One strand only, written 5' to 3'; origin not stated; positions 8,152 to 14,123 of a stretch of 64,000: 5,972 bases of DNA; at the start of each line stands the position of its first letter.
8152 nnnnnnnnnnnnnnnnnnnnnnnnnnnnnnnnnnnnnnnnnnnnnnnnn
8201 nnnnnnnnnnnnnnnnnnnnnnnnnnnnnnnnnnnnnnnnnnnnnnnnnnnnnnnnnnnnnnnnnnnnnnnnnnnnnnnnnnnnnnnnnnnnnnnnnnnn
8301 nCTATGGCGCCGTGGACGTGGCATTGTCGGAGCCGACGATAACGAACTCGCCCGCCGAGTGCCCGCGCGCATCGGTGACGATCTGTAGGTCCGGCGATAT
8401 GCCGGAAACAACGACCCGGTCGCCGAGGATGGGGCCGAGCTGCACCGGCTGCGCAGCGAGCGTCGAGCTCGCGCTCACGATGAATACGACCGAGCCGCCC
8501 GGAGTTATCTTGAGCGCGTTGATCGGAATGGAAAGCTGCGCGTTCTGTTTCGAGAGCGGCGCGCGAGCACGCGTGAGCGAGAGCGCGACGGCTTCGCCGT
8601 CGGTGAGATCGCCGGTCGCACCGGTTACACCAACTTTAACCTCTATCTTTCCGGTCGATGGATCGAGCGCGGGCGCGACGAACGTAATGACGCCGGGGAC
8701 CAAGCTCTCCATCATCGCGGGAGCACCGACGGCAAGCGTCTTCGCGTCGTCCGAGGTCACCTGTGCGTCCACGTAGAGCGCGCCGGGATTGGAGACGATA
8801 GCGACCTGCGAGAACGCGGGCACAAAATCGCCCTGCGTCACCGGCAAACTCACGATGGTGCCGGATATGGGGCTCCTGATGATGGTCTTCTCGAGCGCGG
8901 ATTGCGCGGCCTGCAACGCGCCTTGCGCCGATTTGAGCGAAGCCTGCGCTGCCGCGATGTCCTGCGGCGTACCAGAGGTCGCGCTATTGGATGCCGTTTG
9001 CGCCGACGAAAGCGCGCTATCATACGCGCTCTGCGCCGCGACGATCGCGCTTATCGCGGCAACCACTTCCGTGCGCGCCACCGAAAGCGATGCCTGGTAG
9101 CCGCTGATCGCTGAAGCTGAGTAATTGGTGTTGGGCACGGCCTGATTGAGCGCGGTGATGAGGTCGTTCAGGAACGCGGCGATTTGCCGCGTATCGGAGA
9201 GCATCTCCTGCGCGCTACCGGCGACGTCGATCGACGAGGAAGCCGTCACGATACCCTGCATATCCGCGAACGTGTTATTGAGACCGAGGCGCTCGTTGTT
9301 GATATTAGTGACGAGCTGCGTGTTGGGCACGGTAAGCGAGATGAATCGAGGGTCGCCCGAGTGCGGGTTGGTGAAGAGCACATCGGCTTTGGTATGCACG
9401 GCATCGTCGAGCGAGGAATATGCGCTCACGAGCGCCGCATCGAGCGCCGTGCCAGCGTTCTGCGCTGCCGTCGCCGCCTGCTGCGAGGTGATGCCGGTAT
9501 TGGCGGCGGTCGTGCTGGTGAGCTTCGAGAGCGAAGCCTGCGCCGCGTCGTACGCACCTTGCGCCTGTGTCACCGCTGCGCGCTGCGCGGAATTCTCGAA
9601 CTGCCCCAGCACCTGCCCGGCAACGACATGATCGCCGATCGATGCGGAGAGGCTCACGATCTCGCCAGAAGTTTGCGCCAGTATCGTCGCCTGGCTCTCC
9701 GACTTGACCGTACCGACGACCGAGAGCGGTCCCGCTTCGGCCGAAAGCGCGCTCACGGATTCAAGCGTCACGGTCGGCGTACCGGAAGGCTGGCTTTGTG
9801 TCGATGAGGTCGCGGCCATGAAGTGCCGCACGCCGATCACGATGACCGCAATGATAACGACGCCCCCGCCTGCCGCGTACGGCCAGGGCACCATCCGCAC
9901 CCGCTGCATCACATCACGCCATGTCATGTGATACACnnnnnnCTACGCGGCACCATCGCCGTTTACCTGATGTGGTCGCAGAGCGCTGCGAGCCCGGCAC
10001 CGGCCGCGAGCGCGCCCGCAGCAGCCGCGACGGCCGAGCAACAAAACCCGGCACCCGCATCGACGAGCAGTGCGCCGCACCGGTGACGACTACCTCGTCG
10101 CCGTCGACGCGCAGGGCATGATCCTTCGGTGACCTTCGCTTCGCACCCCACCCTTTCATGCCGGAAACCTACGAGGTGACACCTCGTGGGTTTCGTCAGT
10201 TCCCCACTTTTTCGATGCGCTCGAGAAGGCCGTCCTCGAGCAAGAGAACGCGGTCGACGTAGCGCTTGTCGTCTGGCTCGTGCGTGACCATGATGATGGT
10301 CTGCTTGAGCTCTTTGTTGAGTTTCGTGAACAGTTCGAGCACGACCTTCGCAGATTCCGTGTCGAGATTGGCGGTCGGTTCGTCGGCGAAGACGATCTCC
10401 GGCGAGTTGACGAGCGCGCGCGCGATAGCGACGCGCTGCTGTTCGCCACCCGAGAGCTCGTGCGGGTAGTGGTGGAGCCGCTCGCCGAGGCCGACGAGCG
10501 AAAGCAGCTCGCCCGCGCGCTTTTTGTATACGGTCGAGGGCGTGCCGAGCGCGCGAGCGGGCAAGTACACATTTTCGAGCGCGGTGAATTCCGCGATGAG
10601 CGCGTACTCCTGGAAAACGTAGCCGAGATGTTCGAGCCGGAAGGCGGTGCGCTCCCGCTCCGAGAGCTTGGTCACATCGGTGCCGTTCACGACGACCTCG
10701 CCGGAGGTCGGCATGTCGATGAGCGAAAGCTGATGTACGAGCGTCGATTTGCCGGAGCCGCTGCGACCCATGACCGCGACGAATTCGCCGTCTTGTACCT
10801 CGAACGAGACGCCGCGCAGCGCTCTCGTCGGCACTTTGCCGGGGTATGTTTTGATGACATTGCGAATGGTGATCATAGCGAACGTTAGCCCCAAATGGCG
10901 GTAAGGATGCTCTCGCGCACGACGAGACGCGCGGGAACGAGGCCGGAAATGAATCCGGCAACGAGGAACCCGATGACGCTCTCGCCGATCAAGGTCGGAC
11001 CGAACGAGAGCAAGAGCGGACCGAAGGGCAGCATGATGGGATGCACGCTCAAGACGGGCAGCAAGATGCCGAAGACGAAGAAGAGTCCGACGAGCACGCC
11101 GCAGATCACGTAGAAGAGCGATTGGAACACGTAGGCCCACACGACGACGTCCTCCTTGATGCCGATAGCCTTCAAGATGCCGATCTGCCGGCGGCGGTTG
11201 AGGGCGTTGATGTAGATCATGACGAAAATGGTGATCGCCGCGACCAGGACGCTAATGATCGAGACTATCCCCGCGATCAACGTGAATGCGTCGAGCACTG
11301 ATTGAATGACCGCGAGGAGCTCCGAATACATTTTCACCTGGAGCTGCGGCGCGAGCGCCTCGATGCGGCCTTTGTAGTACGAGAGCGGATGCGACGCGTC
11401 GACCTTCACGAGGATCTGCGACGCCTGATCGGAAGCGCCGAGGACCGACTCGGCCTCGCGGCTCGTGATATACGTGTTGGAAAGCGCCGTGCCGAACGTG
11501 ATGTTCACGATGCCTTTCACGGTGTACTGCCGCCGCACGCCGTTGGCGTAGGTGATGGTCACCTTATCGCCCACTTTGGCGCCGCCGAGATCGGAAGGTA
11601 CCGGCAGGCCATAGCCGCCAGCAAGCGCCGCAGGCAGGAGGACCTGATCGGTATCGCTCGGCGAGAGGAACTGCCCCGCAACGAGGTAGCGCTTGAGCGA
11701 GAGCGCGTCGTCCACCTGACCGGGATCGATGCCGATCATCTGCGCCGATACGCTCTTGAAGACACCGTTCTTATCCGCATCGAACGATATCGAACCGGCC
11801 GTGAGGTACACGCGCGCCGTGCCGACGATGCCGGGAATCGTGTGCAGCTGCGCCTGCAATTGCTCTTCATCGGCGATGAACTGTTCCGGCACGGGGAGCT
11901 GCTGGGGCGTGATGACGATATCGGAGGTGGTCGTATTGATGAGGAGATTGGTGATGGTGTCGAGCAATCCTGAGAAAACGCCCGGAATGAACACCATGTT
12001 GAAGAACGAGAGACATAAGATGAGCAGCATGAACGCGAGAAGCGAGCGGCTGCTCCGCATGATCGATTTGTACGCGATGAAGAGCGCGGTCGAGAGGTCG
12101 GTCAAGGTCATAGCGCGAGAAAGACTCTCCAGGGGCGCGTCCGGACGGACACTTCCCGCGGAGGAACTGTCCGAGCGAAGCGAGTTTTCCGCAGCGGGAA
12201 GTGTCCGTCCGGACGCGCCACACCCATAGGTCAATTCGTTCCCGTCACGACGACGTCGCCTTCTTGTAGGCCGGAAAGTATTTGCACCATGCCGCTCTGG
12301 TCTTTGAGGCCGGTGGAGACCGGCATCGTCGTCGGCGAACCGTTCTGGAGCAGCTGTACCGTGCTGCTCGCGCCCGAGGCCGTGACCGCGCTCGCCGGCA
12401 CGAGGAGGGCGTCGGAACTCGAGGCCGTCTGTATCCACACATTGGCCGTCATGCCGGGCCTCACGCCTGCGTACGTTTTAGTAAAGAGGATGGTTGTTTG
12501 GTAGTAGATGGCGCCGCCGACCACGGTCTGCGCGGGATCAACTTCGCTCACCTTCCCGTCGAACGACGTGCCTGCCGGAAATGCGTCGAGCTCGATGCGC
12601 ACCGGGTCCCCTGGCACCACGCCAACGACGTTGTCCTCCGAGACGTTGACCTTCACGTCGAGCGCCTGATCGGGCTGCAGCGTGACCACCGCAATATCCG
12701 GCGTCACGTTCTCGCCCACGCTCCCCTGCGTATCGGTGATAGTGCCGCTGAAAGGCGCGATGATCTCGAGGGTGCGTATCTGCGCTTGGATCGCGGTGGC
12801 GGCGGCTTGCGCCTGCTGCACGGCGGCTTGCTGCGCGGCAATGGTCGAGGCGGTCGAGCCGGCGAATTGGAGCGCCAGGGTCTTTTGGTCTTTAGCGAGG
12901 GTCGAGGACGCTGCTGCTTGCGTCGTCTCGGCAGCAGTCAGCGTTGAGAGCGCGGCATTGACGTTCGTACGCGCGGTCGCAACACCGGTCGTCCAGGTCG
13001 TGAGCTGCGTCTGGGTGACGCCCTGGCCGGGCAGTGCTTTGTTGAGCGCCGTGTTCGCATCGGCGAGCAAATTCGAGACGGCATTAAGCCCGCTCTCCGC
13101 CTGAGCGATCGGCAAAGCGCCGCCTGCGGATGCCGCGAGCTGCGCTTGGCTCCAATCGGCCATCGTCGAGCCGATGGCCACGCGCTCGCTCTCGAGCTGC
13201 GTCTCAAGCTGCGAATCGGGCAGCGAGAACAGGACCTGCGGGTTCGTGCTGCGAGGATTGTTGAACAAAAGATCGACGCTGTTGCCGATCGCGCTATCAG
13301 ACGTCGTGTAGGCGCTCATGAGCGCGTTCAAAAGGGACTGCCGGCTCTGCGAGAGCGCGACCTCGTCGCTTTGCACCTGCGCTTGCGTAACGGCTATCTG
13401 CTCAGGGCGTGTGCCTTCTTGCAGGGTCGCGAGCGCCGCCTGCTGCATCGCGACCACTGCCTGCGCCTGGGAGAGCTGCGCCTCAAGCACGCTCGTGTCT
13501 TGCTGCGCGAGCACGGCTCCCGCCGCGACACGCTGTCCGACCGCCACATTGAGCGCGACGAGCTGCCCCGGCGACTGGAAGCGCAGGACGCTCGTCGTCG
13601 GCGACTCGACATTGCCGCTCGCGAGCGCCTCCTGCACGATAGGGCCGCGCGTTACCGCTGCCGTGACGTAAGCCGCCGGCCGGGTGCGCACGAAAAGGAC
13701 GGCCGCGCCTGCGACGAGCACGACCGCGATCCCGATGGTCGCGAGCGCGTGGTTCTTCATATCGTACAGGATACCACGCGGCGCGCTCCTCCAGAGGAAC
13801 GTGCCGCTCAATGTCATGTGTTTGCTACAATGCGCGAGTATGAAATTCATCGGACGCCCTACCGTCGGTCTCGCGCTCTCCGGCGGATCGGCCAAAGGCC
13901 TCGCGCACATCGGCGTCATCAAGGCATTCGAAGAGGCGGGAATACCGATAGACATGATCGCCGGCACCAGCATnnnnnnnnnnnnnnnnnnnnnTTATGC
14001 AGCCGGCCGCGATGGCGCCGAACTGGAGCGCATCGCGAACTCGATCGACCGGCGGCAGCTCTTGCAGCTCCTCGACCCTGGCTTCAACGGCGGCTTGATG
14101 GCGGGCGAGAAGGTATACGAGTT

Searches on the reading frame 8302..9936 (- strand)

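Call 61: search_protein_families(library=pfam, proteins=[window:8302-9936:-], max_evalue=0.00001)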
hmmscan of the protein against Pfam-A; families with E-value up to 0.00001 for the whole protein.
window:8302-9936:- (544 aa): 3 families
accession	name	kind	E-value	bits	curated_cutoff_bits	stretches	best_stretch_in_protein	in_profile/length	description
PF16576.10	HlyD_D23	-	4.2e-15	56.1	30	1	296-445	54-209/214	Barrel-sandwich domain of CusB or HlyD membrane-fusion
PF13437.12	HlyD_3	-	3.3e-14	54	22.2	1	353-441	2-97/106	HlyD family secretion protein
PF13533.13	Biotin_lipoyl_2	-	7e-07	29.4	29.8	0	353-372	3-22/32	Biotin-lipoyl like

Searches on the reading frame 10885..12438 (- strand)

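Call 61: search_protein_families(library=pfam, proteins=[window:10885-12438:-], max_evalue=0.00001)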
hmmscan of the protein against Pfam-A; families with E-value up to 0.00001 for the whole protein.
window:10885-12438:- (517 aa): 1 family
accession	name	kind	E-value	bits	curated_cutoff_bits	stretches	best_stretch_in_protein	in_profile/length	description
PF02687.27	FtsX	-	1.5e-12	48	25.5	1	391-510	2-119/120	FtsX-like permease C-terminal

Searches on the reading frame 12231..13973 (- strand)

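Call 61: search_protein_families(library=pfam, proteins=[window:12231-13973:-], max_evalue=0.00001)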
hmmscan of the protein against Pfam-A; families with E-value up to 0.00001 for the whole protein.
window:12231-13973:- (580 aa): 2 families
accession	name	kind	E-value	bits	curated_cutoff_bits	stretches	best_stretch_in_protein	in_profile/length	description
PF13437.12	HlyD_3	-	5.8e-10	40.3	22.2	1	404-495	2-93/106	HlyD family secretion protein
PF16576.10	HlyD_D23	-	1.2e-08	35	30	1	341-480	47-186/214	Barrel-sandwich domain of CusB or HlyD membrane-fusion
